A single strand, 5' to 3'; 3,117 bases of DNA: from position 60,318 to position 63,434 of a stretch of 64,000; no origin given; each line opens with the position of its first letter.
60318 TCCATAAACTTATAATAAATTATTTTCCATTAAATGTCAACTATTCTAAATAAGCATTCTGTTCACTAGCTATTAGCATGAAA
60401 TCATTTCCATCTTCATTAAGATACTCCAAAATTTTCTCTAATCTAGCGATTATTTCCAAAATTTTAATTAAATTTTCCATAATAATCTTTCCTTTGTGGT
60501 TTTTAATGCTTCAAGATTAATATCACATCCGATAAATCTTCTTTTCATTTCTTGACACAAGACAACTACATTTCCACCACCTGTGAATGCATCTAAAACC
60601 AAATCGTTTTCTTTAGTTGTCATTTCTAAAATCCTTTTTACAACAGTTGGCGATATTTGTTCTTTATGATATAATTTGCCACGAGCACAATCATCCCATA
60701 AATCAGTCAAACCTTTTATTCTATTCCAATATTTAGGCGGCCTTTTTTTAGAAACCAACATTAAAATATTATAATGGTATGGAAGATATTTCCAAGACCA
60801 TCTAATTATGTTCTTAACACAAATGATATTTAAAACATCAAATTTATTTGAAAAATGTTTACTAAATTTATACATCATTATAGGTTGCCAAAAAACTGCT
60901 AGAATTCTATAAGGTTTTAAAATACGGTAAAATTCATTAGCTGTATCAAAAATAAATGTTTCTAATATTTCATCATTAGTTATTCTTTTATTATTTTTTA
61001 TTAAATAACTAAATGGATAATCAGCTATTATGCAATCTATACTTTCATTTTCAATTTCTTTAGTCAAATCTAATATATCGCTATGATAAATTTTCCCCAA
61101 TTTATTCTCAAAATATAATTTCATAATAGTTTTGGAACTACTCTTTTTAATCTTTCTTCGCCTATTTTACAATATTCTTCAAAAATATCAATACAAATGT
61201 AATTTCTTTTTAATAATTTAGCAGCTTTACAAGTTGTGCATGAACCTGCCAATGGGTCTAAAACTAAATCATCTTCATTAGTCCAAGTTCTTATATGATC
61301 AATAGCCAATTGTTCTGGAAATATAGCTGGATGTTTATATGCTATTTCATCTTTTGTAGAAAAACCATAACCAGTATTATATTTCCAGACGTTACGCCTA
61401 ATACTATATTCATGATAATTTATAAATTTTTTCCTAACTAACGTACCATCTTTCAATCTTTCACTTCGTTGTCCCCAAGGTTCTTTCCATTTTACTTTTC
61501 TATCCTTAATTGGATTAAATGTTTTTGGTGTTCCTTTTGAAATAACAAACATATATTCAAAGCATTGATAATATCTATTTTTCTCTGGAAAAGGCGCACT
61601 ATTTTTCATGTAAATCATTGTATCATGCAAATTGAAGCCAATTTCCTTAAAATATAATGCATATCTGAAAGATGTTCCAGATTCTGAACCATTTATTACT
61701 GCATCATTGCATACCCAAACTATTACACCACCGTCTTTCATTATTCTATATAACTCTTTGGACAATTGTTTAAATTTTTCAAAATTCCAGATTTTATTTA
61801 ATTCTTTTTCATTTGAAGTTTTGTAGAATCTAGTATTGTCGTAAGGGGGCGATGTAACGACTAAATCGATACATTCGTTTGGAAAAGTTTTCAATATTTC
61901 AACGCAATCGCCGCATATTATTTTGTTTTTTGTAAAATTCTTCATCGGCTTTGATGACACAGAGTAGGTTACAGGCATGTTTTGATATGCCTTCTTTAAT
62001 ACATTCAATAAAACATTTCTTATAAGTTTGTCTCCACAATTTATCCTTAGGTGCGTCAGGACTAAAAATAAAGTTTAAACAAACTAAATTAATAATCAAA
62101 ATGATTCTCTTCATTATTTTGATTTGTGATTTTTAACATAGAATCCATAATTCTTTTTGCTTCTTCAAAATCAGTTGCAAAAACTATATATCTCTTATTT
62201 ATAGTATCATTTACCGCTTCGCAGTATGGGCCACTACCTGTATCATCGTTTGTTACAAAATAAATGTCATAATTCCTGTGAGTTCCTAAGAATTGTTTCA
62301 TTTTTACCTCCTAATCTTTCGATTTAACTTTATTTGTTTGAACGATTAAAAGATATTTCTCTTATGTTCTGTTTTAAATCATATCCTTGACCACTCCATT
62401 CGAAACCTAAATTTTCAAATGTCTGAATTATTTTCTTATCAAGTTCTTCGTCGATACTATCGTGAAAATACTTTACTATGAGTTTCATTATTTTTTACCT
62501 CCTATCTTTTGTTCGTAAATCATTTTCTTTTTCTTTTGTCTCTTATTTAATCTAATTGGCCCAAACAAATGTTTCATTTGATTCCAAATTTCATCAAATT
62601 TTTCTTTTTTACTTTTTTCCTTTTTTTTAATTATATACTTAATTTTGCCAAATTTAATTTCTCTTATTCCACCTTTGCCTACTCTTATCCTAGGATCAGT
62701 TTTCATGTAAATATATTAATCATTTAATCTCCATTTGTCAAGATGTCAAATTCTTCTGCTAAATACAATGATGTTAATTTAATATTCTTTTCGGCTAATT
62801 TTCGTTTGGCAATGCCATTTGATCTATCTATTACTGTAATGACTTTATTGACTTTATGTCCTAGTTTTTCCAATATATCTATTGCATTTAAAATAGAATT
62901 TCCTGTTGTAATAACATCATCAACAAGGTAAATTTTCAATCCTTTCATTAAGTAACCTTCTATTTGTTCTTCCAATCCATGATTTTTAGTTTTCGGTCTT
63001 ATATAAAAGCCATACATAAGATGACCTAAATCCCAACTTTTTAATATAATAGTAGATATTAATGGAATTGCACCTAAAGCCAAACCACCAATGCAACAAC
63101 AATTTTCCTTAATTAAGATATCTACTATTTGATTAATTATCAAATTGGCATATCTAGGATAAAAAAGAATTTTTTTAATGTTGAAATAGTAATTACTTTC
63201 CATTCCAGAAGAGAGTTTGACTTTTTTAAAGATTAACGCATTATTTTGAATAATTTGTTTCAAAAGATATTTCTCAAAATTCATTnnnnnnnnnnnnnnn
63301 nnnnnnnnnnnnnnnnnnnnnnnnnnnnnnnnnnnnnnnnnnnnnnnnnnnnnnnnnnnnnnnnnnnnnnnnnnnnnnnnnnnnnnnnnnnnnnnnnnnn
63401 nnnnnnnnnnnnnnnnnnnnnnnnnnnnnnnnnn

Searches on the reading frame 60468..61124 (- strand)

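Call 17: search_protein_families(library=pfam, proteins=[window:60468-61124:-], max_evalue=0.01)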
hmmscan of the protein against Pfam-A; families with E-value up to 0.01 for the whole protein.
window:60468-61124:- (218 aa): 3 families
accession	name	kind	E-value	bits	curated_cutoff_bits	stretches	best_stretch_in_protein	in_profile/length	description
PF01555.25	N6_N4_Mtase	-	8.2e-20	72.1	26.7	1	29-212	1-221/221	DNA methylase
PF13847.12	Methyltransf_31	-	0.00016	21.8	27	0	172-213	3-47/145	Methyltransferase domain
PF13649.12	Methyltransf_25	-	0.0048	18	27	0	176-214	1-41/97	Methyltransferase domain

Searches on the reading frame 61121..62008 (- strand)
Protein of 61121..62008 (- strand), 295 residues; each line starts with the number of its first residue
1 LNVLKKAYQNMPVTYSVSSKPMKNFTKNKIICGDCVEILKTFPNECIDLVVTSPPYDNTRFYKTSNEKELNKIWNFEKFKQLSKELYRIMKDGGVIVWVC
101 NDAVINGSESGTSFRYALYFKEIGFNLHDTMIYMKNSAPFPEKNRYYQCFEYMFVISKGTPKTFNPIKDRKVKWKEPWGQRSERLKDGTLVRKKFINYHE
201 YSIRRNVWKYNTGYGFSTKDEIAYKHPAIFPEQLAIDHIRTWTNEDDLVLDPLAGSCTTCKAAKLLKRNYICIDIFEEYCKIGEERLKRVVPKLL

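Call 17: search_protein_families(library=pfam, proteins=[window:61121-62008:-], max_evalue=0.01)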
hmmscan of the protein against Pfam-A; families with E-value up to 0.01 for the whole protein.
window:61121-62008:- (295 aa): 2 families
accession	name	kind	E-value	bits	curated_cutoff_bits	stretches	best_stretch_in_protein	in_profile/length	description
PF01555.25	N6_N4_Mtase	-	1.4e-42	146.6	26.7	1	47-284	1-220/221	DNA methylase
PF08241.18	Methyltransf_11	-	0.0033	18.5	21.2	0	74-97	71-94/95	Methyltransferase domain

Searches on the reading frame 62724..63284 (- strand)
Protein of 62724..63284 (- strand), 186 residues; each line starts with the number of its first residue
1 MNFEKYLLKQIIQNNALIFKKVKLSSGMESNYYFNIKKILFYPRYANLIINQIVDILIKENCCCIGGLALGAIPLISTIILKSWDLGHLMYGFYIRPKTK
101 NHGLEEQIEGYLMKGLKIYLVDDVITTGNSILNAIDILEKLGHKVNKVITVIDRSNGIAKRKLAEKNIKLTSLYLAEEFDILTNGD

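Call 17: search_protein_families(library=pfam, proteins=[window:62724-63284:-], max_evalue=0.01)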
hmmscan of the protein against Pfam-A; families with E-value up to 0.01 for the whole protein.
window:62724-63284:- (186 aa): 3 families
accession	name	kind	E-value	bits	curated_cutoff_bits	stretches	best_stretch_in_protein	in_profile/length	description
PF00156.33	Pribosyltran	-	4e-07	29.9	26.3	1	112-161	84-133/158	Phosphoribosyl transferase domain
PF14681.12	UPRTase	-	1.3e-05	25.3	27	1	114-173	119-180/206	Uracil phosphoribosyltransferase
PF15609.12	PRTase_2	-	0.00039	20.4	28.8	1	102-162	106-167/188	Phosphoribosyl transferase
